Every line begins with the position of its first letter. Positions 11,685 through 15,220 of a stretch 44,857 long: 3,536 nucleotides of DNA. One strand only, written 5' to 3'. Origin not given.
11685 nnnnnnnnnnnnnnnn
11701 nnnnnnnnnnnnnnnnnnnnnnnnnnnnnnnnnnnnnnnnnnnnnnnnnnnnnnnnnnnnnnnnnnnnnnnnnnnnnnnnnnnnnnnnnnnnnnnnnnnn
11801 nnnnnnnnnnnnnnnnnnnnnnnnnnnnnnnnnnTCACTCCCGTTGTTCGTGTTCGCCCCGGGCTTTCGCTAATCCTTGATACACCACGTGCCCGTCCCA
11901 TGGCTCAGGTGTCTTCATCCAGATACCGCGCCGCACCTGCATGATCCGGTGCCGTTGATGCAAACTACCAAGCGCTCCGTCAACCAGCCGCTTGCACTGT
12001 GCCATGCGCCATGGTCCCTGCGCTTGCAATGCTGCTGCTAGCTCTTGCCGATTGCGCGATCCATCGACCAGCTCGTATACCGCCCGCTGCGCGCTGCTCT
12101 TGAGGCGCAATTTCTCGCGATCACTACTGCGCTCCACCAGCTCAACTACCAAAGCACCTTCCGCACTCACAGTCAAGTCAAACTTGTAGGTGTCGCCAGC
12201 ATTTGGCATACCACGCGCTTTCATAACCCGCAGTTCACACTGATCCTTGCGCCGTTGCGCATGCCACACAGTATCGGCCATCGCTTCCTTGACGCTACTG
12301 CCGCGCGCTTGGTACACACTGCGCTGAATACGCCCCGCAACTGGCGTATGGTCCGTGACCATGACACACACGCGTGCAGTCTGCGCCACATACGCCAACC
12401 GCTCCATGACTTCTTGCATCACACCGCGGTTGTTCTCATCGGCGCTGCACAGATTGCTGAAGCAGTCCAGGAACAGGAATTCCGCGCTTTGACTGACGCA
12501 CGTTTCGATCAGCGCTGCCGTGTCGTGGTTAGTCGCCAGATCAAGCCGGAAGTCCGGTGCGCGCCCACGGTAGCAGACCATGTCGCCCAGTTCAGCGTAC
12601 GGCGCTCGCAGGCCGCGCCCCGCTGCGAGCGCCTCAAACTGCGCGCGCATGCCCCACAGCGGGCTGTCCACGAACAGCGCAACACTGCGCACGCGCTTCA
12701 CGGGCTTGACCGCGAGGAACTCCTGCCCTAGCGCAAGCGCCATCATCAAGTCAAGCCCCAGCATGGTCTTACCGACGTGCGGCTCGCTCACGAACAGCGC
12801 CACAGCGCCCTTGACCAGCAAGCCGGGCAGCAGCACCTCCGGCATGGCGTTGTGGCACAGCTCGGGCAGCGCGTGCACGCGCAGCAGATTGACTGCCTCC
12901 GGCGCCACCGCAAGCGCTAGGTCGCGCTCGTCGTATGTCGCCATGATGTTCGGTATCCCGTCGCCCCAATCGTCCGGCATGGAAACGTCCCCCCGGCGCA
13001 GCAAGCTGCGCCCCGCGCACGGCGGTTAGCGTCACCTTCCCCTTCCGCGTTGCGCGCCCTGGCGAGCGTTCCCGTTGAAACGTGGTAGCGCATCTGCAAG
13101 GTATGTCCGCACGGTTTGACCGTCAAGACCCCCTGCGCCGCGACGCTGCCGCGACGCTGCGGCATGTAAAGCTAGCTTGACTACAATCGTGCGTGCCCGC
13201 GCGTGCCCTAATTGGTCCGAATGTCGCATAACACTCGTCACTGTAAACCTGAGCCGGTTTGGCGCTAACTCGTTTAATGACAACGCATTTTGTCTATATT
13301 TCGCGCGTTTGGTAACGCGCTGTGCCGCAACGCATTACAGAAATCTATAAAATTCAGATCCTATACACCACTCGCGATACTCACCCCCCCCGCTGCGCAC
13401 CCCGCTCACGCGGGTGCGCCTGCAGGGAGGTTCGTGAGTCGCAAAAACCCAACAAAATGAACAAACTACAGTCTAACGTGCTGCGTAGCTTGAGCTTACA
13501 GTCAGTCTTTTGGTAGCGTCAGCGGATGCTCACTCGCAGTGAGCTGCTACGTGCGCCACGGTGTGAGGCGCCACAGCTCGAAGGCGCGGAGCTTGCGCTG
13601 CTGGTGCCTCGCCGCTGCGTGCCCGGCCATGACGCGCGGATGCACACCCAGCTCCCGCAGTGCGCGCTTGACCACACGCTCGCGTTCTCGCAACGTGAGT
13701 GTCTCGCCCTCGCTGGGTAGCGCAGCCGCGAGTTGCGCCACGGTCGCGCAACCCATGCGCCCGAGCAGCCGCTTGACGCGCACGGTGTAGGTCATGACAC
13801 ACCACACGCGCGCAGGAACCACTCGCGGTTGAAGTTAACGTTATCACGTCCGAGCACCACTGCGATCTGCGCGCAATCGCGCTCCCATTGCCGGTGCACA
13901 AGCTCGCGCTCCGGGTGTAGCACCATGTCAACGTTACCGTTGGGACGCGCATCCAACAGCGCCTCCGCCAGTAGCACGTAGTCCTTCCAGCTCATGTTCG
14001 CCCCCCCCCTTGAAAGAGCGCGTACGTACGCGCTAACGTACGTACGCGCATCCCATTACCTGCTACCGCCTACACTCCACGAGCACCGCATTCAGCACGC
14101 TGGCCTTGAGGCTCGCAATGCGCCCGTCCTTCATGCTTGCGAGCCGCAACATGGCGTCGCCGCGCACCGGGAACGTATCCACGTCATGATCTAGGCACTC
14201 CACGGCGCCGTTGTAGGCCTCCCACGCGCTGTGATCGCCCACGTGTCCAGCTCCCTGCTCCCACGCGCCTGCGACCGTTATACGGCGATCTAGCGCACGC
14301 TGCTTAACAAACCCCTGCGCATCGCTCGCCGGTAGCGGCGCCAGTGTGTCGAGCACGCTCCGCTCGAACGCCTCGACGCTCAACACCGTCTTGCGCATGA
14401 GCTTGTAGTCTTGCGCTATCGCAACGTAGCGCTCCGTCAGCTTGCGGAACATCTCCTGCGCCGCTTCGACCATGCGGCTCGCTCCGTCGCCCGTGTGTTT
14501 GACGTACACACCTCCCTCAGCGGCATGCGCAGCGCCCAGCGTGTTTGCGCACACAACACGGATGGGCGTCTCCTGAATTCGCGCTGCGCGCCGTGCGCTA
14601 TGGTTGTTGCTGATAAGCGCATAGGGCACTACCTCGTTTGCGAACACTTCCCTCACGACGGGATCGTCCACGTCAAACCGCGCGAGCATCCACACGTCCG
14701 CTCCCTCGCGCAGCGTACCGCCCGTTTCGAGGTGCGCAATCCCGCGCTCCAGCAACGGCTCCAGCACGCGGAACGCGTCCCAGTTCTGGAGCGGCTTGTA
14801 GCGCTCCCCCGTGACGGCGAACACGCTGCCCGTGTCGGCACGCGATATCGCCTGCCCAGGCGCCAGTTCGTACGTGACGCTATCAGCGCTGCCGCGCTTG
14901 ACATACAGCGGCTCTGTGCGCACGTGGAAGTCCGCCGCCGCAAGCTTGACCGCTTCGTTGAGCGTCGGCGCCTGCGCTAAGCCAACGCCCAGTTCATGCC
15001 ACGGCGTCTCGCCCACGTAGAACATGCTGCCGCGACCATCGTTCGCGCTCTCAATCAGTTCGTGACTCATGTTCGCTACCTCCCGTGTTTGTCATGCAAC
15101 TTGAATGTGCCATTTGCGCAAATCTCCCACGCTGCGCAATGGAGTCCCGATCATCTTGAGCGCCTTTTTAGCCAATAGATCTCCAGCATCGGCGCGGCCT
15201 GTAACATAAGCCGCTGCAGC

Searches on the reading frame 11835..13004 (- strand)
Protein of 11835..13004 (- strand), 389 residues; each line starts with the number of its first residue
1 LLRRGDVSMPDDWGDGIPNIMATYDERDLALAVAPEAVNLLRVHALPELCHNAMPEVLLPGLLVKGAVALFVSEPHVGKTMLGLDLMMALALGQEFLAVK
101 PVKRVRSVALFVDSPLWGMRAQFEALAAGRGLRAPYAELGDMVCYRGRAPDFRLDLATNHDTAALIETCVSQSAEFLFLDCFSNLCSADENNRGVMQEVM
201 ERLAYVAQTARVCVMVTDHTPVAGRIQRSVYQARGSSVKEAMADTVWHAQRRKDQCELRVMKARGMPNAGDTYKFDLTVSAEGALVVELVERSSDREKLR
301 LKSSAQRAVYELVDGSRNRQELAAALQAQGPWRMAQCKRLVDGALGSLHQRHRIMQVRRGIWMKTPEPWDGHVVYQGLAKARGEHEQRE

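Call 9: search_protein_families(library=phrogs, proteins=[window:11835-13004:-])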
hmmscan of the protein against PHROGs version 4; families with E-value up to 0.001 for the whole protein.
window:11835-13004:- (389 aa): 7 families
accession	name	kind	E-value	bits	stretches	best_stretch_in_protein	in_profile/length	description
phrog_3123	-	unknown function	7.8e-13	48.8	1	51-254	326-541/583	-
phrog_906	-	DNA, RNA and nucleotide metabolism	2.3e-11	44.2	1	55-245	516-692/872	DNA polymerase/primase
phrog_25693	-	unknown function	4.8e-08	33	1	59-220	43-209/405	-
phrog_239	-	DNA, RNA and nucleotide metabolism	4.7e-06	26.8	1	171-270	466-582/801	DNA primase/helicase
phrog_6357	-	unknown function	0.0002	21.7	0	53-94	18-59/321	-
phrog_2597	-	DNA, RNA and nucleotide metabolism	0.00068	19.3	1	53-238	354-533/747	DNA primase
phrog_13004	-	unknown function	0.00095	19.1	0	54-108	120-175/363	-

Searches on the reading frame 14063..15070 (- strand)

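Call 9: search_protein_families(library=phrogs, proteins=[window:14063-15070:-])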
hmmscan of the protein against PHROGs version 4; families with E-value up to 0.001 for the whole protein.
window:14063-15070:- (335 aa): 1 family
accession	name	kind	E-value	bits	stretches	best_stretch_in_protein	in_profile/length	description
phrog_1221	-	unknown function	4.2e-41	142.2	1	1-299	16-312/355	-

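Call 52: search_protein_families(library=pfam, proteins=[window:14063-15070:-], max_evalue=0.01)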
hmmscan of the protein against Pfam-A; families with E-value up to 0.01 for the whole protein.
window:14063-15070:- (335 aa): 1 family
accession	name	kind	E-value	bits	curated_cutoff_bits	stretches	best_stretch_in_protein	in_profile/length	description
PF06067.16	DUF932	-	1.1e-31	110.8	23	1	85-303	3-216/227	Domain of unknown function (DUF932)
